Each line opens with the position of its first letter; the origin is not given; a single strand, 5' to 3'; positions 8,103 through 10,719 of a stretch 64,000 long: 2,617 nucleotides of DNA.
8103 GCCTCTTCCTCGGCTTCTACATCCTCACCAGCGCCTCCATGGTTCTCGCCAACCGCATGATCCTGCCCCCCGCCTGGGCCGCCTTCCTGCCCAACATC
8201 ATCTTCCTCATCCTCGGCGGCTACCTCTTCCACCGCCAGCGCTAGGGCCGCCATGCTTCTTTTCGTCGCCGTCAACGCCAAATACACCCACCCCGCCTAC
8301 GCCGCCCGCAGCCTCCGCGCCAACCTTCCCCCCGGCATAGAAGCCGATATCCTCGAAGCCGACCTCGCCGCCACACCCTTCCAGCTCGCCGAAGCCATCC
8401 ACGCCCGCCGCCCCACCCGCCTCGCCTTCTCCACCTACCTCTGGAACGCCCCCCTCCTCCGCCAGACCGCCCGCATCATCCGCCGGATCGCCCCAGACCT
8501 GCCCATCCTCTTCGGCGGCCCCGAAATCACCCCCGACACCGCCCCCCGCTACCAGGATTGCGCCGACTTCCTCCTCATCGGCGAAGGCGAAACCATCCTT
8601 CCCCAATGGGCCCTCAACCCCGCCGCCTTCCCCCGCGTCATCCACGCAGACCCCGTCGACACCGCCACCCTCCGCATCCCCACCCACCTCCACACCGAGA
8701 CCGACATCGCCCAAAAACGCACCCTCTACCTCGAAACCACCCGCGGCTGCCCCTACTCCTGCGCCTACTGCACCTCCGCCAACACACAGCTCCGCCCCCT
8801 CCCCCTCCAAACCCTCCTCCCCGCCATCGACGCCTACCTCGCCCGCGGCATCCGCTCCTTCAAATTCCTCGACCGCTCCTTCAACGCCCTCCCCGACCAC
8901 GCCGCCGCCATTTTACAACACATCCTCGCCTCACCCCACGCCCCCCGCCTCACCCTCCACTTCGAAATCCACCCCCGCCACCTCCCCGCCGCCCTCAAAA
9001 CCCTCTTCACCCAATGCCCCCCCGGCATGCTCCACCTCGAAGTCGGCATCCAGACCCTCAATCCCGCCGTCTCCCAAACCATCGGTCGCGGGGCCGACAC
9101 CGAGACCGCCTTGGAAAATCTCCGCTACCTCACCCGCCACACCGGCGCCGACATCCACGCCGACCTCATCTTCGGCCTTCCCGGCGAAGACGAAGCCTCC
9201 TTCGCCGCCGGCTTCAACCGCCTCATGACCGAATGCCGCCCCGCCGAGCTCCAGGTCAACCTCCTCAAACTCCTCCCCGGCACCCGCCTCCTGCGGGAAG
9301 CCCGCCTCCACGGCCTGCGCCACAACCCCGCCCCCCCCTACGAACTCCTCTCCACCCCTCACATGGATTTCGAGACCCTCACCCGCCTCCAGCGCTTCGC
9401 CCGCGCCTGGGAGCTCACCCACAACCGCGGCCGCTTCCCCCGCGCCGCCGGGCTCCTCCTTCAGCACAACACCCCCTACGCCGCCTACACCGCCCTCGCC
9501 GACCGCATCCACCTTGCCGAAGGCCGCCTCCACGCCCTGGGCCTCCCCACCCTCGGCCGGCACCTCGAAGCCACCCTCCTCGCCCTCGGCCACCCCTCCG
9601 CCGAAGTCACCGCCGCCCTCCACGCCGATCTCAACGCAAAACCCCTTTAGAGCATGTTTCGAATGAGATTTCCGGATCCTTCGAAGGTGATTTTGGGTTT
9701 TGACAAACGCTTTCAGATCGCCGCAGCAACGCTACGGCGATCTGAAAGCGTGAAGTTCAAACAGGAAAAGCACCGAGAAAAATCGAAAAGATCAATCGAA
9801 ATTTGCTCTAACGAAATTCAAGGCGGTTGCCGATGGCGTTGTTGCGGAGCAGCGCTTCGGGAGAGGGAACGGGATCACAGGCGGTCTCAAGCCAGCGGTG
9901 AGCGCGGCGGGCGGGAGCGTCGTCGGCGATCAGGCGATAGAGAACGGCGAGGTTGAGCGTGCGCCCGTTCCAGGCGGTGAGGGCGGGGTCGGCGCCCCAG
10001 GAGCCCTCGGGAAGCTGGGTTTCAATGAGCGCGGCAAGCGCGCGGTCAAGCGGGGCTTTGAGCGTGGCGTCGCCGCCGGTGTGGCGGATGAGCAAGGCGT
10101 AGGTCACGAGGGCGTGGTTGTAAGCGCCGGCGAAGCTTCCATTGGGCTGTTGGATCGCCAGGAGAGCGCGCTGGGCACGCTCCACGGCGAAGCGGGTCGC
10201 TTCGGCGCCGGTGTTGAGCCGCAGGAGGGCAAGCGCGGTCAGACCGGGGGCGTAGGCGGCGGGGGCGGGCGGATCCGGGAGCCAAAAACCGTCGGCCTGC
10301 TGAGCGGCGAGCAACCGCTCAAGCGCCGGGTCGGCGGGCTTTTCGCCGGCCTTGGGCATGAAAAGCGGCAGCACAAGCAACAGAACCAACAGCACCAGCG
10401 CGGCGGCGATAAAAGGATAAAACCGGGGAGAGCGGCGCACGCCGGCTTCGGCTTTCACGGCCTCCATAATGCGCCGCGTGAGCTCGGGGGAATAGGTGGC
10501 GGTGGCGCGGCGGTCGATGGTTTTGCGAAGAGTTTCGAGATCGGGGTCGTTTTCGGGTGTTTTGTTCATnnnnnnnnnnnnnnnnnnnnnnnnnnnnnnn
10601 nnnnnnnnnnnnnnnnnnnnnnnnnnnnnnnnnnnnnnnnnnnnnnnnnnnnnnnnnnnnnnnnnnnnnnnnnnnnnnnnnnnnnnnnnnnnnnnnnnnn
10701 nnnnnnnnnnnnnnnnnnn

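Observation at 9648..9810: Five-copy family of ~65-165 bp MITEs with 22-bp terminal inverted repeats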

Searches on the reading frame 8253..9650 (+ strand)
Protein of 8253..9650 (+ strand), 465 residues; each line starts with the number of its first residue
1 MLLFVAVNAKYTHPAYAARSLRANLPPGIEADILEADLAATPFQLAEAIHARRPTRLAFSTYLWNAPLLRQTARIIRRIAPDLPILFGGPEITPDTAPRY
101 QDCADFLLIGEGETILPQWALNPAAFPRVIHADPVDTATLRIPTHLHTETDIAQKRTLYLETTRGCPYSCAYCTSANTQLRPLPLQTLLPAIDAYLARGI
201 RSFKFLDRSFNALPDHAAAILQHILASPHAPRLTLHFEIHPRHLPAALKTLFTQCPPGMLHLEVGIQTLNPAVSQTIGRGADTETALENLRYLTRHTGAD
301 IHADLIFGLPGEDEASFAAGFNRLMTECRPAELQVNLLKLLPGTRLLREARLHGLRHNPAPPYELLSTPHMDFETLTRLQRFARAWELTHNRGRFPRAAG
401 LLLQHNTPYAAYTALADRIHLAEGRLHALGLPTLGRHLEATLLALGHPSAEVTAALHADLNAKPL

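Call 18: find_encoding_contigs(protein=window:8253-9650:+, flank=10000, max_places=10)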
Protein window:8253-9650:+ (465 aa): 1 contig read that carries it; 1 place shown.
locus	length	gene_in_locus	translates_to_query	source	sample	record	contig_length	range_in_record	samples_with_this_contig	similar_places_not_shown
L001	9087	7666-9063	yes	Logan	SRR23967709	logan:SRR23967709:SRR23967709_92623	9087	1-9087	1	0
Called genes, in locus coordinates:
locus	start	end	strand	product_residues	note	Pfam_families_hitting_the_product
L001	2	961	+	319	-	?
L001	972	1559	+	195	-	PF00475:IGPD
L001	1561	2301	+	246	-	PF00977:His_biosynth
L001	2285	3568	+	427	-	PF00675:Peptidase_M16, PF05193:Peptidase_M16_C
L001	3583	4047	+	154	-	-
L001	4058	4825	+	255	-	PF17131:TP_0789-like (weak)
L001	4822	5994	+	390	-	PF01594:AI-2E_transport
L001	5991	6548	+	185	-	-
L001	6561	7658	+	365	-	PF03739:LptF_LptG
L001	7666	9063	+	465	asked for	PF02310:B12-binding, PF04055:Radical_SAM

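Call 68: search_protein_families(library=ncbifam, proteins=[window:8253-9650:+], max_evalue=0.01)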
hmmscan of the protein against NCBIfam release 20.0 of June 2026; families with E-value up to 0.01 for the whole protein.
window:8253-9650:+ (465 aa): 28 families (the best 25 are shown)
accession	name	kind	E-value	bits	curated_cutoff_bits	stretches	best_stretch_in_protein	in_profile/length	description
NF033712.0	B12_rSAM_KedN5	subfamily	2.2e-17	62.5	700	2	264-382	307-426/624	KedN5 family methylcobalamin-dependent radical SAM C-methyltransferase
TIGR04013.1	B12_SAM_MJ_1487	hypoth_equivalog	2.3e-15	56.3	251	2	45-176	34-170/382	TIGR04013 family B12-binding domain/radical SAM domain-containing protein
TIGR04072.2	rSAM_ladder_B12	equivalog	3.3e-14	52.4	360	1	69-357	86-379/443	lipid biosynthesis B12-binding/radical SAM protein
TIGR04107.1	rSAM_HutW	equivalog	4.1e-11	42.4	400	1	260-350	153-242/419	heme anaerobic degradation radical SAM methyltransferase ChuW/HutW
TIGR00089.1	TIGR00089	subfamily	1e-09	37.7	251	1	152-333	135-323/429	MiaB/RimO family radical SAM methylthiotransferase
TIGR04479.1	bcpD_PhpK_rSAM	subfamily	1.2e-09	37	600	1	154-331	238-412/504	PhpK family radical SAM P-methyltransferase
TIGR04295.1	B12_rSAM_oligo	hypoth_equivalog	1.6e-09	36.9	400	1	138-215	180-258/422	TIGR04295 family B12-binding domain-containing radical SAM protein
TIGR03471.1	HpnJ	equivalog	6.3e-09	35.2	577.6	1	160-355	200-392/472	hopanoid biosynthesis associated radical SAM protein HpnJ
TIGR03975.1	rSAM_ocin_1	subfamily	1.5e-07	30.4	281.85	1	153-319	257-422/606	RiPP maturation radical SAM C-methyltransferase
NF050148.1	rSAM_ApyD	equivalog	2.7e-07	29.4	750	0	45-93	66-114/645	RiPP biosynthesis radical SAM protein ApyD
TIGR03994.1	rSAM_HemZ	equivalog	5.3e-07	29.1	321.4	1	265-348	204-286/401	coproporphyrinogen dehydrogenase HemZ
NF040546.1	rSAM_CUAEP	equivalog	8.4e-07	28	500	1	153-291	167-306/468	CUAEP/CCAEP-tail radical SAM (seleno)protein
TIGR00538.1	hemN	equivalog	8.7e-07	28.1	324.95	1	235-325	140-228/454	oxygen-independent coproporphyrinogen III oxidase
NF045585.1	rSAM_slr0320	equivalog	3.2e-06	25.9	775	1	160-295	238-376/511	photosystem II high light acclimation radical SAM protein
TIGR04014.1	B12_SAM_MJ_0865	equivalog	2.6e-05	23.2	360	0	133-194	133-200/434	methyl-coenzyme M reductase glutamine C-methyltransferase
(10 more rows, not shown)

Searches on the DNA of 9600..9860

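Call 54: search_rna_families(source=window, start=9600, end=9860, threshold=evalue, max_evalue=1)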
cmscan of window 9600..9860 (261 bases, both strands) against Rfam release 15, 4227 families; matches with E-value up to 1: 8.
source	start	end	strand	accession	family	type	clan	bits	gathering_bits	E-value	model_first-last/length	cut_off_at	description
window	9699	9761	-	RF04049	MIR7127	Gene; miRNA;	-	23.6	100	0.02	1-132/132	no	MIR7127 microRNA precursor family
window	9691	9761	+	RF03654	MIR4239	Gene; miRNA;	-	22.3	100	0.021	1-120/120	no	MIR4239 microRNA precursor family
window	9698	9759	-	RF03583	MIR781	Gene; miRNA;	-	21.2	88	0.11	1-94/94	no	MIR781 microRNA precursor family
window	9711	9747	+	RF01061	mir-548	Gene; miRNA;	-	20.6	90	0.12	1-84/84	no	mir-548 microRNA precursor family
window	9712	9746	-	RF03722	MIR4378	Gene; miRNA;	-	20.2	90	0.23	1-91/91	no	MIR4378 microRNA precursor family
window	9706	9751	+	RF04095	MIR9746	Gene; miRNA;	-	19.1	79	0.28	1-110/110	no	MIR9746 microRNA precursor family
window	9685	9779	-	RF03565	mir-1282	Gene; miRNA;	-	17.3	107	0.68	1-101/101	no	mir-1282 microRNA precursor family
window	9707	9753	+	RF04142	mir-1299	Gene; miRNA;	-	17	89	0.93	1-83/83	no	mir-1299 microRNA precursor family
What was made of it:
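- On Known structured RNA (Rfam): Only sub-threshold generic hairpin hits appear in E-value mode on copy A (call 54).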

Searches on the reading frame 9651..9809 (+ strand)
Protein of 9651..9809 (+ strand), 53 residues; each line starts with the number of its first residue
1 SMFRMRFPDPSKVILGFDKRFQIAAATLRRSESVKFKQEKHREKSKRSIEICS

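Call 46: search_protein_representatives(protein=window:9651-9809:+)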
Query: 53 residues. Proteins with E-value up to 0.001 (for the whole library): 1; up to 1e-10: 0; up to 1e-30: 0. The best 1 are listed.
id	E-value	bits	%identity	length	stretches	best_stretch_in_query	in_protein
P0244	5.4e-07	45.2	-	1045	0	-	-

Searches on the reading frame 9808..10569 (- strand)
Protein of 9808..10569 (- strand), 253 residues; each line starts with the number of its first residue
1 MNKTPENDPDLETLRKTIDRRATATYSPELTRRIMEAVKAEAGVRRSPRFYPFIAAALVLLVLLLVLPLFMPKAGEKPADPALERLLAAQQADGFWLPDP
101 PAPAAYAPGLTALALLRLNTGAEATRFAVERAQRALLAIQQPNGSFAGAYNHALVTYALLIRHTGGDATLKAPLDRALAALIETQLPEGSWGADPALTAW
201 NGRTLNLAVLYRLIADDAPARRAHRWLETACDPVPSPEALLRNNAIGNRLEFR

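Call 28: search_protein_families(library=pfam, proteins=[window:9808-10569:-], max_evalue=0.001)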
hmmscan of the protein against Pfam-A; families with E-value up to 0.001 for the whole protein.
window:9808-10569:- (253 aa): 0 families

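Call 68: search_protein_families(library=ncbifam, proteins=[window:9808-10569:-], max_evalue=0.01)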
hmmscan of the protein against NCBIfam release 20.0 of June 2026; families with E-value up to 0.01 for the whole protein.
window:9808-10569:- (253 aa): 3 families
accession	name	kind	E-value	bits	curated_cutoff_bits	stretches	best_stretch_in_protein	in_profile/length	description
TIGR01787.1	squalene_cyclas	subfamily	2e-05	23.5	322.7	0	109-153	548-594/622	squalene/oxidosqualene cyclases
TIGR03463.1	osq_cycl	subfamily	2e-05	23.1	851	1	112-194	459-547/634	2,3-oxidosqualene cyclase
NF052375.1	antisigma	equivalog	0.0053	16.8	100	1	22-92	46-126/217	anti-sigma factor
